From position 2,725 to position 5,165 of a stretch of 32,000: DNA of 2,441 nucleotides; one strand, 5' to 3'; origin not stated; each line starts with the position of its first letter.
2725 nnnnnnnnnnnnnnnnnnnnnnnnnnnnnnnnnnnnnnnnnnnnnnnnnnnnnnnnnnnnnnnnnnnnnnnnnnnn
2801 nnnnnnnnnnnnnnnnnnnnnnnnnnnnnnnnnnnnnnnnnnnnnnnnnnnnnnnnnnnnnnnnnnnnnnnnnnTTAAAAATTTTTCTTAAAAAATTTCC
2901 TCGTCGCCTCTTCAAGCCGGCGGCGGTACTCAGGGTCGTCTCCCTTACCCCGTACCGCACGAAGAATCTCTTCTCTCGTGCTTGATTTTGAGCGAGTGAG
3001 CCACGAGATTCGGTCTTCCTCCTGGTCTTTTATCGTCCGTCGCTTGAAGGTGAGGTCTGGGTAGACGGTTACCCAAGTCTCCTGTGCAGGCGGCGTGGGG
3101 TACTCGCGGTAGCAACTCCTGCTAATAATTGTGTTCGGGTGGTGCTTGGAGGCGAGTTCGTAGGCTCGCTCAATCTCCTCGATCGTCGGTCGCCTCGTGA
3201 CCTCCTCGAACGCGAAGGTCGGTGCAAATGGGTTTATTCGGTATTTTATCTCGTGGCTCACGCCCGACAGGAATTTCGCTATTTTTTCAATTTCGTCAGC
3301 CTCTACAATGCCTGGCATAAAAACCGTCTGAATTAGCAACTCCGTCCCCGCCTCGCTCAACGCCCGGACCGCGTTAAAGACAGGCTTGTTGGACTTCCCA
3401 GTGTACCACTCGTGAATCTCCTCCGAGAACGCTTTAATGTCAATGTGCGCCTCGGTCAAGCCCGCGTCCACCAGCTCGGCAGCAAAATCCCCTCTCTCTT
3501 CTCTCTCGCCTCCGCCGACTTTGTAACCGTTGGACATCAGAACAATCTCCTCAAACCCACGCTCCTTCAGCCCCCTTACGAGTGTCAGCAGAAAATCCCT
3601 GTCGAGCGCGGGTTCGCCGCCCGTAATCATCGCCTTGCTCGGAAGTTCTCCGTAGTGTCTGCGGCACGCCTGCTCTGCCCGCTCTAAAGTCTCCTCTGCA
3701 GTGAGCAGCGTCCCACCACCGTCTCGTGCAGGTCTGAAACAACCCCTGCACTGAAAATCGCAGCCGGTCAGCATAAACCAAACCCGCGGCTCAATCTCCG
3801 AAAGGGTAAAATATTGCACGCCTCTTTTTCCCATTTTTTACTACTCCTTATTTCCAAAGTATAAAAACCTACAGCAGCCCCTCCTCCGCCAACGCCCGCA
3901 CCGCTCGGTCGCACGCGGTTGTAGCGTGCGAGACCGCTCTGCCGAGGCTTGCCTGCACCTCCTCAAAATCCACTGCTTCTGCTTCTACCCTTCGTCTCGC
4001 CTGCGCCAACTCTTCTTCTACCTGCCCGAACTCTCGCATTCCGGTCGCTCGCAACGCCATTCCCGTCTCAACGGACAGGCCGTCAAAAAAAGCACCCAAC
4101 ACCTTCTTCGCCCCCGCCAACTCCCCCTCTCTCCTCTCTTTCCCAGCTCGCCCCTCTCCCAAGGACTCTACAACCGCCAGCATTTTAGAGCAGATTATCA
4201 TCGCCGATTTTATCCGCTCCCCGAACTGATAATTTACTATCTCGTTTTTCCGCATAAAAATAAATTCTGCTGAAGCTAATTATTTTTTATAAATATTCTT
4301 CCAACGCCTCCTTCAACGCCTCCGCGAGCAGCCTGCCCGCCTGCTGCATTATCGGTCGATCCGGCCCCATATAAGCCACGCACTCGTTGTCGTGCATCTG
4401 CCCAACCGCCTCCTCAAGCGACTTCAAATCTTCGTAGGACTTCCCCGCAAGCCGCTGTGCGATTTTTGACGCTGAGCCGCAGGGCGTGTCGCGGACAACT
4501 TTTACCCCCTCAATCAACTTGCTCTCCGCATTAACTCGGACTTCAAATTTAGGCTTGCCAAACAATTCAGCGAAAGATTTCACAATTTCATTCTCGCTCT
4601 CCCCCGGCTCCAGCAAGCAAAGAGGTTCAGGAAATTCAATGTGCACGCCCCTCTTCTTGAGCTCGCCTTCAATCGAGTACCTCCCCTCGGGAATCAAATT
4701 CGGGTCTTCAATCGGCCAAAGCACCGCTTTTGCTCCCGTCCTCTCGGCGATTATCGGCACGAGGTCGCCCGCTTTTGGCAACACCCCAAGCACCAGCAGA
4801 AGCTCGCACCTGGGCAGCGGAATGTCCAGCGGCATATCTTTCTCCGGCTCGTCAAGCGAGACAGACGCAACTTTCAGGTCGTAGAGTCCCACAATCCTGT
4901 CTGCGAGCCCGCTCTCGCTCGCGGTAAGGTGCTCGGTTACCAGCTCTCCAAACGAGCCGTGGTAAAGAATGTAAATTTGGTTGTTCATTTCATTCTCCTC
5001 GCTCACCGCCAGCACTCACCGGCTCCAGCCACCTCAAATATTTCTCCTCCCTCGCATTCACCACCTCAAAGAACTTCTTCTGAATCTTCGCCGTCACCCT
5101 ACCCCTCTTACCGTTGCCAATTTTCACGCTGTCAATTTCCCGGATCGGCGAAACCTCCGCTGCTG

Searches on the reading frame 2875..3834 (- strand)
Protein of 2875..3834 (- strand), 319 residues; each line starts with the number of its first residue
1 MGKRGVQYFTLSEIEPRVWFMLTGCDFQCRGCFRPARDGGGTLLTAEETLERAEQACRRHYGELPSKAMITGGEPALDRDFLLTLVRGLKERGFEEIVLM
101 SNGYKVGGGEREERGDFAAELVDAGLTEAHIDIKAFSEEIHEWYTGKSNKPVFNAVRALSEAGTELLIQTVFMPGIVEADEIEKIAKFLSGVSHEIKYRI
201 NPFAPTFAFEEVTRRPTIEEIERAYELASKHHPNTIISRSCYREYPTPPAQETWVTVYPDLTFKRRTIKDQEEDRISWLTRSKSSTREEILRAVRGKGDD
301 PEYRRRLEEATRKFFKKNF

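Call 59: search_protein_families(library=pfam, proteins=[window:2875-3834:-], max_evalue=0.001)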
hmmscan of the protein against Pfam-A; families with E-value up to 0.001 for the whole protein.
window:2875-3834:- (319 aa): 2 families
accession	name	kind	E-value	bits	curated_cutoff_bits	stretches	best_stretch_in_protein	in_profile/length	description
PF04055.27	Radical_SAM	-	5.8e-23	82.3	29.5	1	22-189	4-166/166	Radical SAM superfamily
PF13353.11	Fer4_12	-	4.8e-10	40.3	22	1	17-112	7-100/137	4Fe-4S single cluster domain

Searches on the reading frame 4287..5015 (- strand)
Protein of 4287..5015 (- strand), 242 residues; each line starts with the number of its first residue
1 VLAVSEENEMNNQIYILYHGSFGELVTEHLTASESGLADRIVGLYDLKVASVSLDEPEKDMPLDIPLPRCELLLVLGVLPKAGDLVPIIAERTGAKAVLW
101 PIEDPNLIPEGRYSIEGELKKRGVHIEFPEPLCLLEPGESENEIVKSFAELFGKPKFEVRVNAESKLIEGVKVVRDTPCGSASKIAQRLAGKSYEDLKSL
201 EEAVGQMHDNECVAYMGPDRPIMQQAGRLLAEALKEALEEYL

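Call 59: search_protein_families(library=pfam, proteins=[window:4287-5015:-], max_evalue=0.001)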
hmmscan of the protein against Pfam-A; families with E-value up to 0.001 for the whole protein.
window:4287-5015:- (242 aa): 1 family
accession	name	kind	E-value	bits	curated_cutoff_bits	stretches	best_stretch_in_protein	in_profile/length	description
PF02593.20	DUF166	-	2.3e-29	103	24.4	1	16-239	2-220/221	Domain of unknown function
